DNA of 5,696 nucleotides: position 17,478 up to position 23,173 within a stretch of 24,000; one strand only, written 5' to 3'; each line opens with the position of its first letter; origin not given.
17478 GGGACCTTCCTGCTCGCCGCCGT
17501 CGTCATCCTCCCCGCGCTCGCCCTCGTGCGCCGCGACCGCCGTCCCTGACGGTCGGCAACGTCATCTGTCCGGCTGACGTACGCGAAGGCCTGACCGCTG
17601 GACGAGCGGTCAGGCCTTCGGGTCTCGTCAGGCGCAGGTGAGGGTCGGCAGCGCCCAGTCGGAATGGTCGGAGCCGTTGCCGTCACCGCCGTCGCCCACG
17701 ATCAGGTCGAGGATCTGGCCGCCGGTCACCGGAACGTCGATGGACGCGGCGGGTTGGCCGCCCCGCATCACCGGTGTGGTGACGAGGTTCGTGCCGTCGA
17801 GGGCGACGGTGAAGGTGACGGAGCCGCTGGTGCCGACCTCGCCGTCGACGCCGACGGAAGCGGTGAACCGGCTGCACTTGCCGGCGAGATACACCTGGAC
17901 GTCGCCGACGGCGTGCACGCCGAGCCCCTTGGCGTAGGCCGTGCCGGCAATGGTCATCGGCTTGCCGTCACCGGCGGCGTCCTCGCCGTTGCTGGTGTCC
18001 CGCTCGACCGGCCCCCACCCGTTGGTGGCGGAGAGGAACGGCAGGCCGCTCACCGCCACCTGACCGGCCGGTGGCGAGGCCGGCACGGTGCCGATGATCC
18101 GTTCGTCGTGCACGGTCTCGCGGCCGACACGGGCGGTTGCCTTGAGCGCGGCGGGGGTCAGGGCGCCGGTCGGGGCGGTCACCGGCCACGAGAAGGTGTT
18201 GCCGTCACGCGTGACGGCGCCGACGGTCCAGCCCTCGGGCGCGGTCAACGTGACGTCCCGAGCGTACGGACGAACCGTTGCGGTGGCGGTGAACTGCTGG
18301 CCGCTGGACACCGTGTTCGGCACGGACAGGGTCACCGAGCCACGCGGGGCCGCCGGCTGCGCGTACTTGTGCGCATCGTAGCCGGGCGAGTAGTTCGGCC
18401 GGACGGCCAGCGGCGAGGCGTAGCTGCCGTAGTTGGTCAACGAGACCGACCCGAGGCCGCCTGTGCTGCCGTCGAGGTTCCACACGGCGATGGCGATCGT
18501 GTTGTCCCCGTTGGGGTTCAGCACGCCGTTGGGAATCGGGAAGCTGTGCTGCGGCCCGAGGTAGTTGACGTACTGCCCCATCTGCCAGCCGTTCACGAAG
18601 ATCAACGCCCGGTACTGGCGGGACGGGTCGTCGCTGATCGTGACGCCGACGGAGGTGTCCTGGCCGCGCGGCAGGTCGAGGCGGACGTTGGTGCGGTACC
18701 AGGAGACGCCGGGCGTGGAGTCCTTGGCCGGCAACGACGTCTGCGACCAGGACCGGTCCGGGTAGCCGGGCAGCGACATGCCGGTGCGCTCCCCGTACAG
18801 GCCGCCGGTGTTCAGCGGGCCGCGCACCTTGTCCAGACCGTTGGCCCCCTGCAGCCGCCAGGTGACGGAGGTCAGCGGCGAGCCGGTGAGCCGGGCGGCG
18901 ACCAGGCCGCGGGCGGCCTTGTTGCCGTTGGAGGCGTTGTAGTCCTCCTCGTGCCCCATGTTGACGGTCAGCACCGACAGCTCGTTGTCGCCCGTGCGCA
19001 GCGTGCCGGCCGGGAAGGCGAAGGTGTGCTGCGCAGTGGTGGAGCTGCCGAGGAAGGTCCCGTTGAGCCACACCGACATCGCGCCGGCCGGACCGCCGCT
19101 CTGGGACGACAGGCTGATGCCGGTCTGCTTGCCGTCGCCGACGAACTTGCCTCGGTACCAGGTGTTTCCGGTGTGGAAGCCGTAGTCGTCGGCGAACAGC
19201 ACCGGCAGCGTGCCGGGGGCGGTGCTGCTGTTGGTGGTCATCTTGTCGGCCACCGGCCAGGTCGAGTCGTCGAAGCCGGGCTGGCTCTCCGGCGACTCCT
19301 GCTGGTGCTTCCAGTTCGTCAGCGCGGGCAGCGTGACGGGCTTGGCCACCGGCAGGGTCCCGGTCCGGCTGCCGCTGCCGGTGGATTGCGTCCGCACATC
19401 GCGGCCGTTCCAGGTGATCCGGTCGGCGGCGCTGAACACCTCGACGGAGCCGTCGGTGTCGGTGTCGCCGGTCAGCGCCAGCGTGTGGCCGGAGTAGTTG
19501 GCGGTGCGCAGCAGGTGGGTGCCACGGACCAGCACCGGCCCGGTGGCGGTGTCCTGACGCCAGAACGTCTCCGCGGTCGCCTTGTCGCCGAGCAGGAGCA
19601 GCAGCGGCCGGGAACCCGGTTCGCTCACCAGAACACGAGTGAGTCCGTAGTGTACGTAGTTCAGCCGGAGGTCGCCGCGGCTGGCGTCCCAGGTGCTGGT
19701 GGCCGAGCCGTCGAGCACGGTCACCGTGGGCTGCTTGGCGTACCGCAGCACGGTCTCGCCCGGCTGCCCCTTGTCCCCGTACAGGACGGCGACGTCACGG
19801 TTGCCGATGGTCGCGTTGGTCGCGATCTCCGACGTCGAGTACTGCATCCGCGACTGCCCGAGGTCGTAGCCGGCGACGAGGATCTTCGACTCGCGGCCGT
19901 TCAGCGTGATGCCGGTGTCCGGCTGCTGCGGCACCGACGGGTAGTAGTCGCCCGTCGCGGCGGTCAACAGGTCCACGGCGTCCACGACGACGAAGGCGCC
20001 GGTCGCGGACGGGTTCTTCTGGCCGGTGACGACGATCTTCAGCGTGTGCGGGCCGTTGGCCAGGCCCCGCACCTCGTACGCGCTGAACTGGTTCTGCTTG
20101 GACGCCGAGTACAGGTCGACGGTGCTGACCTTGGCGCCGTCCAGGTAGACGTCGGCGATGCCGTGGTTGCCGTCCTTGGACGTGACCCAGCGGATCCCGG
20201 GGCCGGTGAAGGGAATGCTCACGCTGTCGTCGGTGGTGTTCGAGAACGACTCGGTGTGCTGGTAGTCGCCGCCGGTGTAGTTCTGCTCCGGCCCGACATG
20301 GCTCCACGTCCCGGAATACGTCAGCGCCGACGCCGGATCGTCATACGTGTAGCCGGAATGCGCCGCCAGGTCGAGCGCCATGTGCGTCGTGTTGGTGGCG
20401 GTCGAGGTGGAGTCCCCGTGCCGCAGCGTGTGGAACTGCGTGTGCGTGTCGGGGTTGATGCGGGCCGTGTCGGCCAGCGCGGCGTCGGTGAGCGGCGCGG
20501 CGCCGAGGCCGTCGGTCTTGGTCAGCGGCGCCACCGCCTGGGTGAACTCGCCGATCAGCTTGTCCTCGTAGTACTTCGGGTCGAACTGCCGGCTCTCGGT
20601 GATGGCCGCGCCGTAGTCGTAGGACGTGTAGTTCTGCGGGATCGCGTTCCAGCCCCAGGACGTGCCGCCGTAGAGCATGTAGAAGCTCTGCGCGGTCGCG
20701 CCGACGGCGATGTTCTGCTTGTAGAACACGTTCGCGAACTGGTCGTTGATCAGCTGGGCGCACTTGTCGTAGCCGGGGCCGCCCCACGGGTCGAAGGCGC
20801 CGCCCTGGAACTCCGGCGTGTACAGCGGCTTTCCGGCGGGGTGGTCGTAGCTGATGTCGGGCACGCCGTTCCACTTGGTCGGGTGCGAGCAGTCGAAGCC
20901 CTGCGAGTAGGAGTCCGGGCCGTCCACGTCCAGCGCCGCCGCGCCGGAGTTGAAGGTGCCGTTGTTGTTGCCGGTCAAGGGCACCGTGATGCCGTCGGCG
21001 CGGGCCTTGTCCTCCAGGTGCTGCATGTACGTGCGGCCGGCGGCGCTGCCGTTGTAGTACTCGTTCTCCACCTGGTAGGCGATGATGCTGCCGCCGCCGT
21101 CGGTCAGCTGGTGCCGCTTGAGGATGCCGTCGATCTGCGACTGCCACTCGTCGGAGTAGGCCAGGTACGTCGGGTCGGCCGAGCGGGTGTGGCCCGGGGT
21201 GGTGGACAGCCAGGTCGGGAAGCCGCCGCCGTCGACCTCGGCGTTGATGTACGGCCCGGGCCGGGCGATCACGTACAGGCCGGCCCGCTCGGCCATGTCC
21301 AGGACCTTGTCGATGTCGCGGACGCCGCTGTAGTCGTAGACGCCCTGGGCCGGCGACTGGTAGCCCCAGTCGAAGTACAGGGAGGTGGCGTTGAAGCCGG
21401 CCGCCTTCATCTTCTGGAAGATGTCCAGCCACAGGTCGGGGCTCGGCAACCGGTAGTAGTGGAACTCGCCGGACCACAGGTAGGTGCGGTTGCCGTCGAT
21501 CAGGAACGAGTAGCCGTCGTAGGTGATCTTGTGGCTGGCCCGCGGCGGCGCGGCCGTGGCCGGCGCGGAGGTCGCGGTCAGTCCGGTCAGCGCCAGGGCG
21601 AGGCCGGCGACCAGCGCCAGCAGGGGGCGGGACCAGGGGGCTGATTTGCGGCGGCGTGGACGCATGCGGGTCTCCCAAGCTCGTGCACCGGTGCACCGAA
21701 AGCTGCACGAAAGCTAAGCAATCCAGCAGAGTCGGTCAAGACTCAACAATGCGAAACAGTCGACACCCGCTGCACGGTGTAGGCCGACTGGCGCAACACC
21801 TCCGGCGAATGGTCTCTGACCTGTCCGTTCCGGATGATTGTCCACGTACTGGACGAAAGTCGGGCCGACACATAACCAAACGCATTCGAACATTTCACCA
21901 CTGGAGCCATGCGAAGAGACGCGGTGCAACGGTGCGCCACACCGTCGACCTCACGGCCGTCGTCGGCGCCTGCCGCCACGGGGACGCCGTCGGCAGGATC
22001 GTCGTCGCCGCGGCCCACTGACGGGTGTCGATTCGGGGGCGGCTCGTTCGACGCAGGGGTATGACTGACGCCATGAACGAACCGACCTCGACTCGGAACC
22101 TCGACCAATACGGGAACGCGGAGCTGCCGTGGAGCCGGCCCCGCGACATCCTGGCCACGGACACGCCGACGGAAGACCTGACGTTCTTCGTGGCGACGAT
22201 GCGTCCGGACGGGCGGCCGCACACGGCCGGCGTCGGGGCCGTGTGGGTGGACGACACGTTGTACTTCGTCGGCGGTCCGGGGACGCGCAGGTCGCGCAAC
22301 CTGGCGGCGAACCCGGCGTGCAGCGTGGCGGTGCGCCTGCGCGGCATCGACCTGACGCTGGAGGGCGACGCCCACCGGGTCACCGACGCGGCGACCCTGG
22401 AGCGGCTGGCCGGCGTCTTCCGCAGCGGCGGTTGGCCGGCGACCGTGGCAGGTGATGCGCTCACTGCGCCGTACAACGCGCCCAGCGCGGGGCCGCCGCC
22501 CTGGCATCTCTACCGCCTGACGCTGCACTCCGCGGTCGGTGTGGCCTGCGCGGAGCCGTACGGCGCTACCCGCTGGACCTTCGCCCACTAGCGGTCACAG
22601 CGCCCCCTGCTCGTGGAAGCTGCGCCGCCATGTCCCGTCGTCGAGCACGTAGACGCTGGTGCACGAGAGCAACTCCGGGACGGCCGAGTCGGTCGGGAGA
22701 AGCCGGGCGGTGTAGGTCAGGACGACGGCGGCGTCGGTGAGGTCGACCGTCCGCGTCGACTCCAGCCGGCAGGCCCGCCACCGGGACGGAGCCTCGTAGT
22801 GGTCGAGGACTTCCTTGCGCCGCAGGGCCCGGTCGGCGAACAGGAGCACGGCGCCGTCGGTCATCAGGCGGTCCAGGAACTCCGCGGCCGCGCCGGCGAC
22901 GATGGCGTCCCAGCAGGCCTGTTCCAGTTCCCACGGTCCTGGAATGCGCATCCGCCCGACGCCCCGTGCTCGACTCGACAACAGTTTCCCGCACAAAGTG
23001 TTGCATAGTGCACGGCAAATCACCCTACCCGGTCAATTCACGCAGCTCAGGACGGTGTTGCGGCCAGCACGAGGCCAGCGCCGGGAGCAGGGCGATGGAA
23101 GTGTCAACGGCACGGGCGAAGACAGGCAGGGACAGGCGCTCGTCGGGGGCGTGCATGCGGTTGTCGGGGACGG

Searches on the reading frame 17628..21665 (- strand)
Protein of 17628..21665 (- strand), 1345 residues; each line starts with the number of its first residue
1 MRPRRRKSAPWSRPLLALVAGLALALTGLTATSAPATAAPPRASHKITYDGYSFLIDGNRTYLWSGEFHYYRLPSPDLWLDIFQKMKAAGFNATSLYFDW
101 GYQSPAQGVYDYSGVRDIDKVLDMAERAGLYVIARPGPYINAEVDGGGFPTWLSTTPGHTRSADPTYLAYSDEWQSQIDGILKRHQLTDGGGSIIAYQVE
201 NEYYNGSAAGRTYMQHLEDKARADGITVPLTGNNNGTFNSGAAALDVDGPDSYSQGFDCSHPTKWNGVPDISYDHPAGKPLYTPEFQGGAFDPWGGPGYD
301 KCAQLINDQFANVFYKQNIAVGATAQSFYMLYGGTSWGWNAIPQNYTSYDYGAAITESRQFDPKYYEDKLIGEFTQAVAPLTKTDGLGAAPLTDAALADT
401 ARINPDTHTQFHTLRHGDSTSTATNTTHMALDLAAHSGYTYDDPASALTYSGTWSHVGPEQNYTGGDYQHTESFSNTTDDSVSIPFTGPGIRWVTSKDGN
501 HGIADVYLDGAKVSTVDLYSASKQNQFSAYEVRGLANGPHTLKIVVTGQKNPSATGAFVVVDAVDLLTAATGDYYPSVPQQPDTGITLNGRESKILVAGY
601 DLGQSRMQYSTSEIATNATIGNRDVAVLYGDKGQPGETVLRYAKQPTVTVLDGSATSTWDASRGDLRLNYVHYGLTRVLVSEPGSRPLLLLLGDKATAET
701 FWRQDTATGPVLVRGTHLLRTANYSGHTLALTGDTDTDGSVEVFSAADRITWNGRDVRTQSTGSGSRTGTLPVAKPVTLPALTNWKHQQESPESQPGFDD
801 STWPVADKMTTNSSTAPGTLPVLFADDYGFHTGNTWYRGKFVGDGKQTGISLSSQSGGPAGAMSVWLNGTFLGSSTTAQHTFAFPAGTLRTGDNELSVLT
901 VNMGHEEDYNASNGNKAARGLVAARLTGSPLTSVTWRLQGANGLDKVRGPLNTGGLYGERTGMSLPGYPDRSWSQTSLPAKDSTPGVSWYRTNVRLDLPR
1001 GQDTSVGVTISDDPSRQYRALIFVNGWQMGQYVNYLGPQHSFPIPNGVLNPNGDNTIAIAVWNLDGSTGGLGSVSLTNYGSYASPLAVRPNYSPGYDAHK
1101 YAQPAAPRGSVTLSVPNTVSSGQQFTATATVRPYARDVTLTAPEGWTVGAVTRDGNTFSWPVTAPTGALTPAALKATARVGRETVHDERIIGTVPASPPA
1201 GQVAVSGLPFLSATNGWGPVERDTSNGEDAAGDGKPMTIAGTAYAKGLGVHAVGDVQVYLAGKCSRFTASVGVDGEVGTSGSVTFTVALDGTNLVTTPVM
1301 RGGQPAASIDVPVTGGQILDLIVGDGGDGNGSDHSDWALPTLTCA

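Call 11: search_protein_families(library=pfam, proteins=[window:17628-21665:-], max_evalue=0.01)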
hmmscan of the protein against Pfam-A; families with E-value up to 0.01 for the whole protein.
window:17628-21665:- (1345 aa): 7 families
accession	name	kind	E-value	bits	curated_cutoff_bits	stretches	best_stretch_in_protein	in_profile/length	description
PF01301.25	Glyco_hydro_35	-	1.8e-85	287.8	27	1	53-369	1-313/319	Glycosyl hydrolases family 35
PF13364.12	BetaGal_ABD2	-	9.5e-55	184.6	23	2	957-1065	1-110/112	Beta-galactosidase second all-beta domain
PF08305.17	NPCBM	-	2.4e-49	167.3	23.9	1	1202-1342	2-136/137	NPCBM/NEW2 domain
PF10435.15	BetaGal_dom2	-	3.8e-30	105.5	25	1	543-701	19-180/180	Beta-galactosidase, domain 2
PF13363.11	BetaGal_dom3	-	1.8e-13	50.3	27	1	708-766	13-73/75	Beta-galactosidase, domain 3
PF21467.3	BetaGal_gal-bd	-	1.2e-08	35.4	27.3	1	988-1055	2-62/62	Beta-galactosidase, galactose-binding domain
PF02449.21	Glyco_hydro_42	-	4.1e-06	26.8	21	1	77-155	10-78/376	Beta-galactosidase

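Call 28: find_encoding_contigs(protein=window:17628-21665:-, flank=10000, max_places=4)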
Protein window:17628-21665:- (1345 aa): 4 contigs read that carry it; 3 places shown.
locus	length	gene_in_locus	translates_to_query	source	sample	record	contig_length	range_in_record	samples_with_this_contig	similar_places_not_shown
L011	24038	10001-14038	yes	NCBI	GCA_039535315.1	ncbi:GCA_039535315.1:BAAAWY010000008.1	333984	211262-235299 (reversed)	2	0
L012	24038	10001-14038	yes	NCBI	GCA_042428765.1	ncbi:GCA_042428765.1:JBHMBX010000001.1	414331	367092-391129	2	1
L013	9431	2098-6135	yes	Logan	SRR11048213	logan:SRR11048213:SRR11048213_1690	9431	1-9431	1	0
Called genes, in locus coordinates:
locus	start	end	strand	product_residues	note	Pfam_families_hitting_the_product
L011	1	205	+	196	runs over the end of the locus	PF00574:CLP_protease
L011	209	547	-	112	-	PF12844:HTH_19 (weak), PF13560:HTH_31, PF01381:HTH_3, PF13413:HTH_25 (weak)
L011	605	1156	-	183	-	PF12867:DinB_2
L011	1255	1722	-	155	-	PF00196:GerE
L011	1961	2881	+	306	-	-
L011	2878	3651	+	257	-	-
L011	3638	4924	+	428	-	-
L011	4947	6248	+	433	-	-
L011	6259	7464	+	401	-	-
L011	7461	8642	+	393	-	PF01546:Peptidase_M20, PF07687:M20_dimer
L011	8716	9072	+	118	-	PF14534:DUF4440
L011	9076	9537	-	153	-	PF01243:PNPOx_N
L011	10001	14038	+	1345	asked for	PF01301:Glyco_hydro_35, PF02449:Glyco_hydro_42 (weak), PF10435:BetaGal_dom2, PF13363:BetaGal_dom3, PF13364:BetaGal_ABD2, PF21467:BetaGal_gal-bd (faint), PF13364:BetaGal_ABD2, PF08305:NPCBM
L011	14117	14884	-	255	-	PF07690:MFS_1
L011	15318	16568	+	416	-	PF00392:GntR, PF00155:Aminotran_1_2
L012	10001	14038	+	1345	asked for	PF01301:Glyco_hydro_35, PF02449:Glyco_hydro_42 (weak), PF10435:BetaGal_dom2, PF13363:BetaGal_dom3, PF13364:BetaGal_ABD2, PF21467:BetaGal_gal-bd (faint), PF13364:BetaGal_ABD2, PF08305:NPCBM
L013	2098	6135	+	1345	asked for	PF01301:Glyco_hydro_35, PF02449:Glyco_hydro_42 (weak), PF10435:BetaGal_dom2, PF13363:BetaGal_dom3, PF13364:BetaGal_ABD2, PF21467:BetaGal_gal-bd (faint), PF13364:BetaGal_ABD2, PF08305:NPCBM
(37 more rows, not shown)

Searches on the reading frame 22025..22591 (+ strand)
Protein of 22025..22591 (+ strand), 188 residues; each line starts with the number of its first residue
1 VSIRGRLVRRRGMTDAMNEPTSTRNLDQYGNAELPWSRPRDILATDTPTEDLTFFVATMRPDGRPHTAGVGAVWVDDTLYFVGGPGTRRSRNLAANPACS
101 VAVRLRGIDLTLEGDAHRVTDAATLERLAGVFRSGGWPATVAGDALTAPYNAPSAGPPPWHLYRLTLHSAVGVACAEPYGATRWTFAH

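Call 11: search_protein_families(library=pfam, proteins=[window:22025-22591:+], max_evalue=0.01)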
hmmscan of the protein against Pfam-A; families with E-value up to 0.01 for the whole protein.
window:22025-22591:+ (188 aa): 2 families
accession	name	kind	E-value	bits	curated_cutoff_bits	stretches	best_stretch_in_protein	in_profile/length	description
PF01243.27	PNPOx_N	-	9.3e-13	49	28.1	1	51-137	12-96/120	Pyridoxamine 5'-phosphate oxidase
PF12900.13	Pyridox_ox_2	-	0.0022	18.4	27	1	59-133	20-104/140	Pyridoxamine 5'-phosphate oxidase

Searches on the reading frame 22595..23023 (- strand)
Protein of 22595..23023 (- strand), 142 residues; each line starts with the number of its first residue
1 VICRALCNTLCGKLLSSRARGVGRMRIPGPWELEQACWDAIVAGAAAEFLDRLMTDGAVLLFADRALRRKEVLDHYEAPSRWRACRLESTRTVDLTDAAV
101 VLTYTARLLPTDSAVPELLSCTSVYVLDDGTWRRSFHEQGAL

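Call 11: search_protein_families(library=pfam, proteins=[window:22595-23023:-], max_evalue=0.01)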
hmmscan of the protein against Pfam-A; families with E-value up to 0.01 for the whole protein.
window:22595-23023:- (142 aa): 2 families
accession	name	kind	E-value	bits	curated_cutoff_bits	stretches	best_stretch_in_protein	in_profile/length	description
PF14534.12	DUF4440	-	7e-10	39.7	25.2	1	32-133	3-106/107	Domain of unknown function (DUF4440)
PF12680.13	SnoaL_2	-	0.0098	16.9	27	0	40-134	7-101/102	SnoaL-like domain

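Call 26: find_encoding_contigs(protein=window:22595-23023:-, flank=10000, max_places=3)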
Protein window:22595-23023:- (142 aa): no gene with exactly this product is on record in the collection.
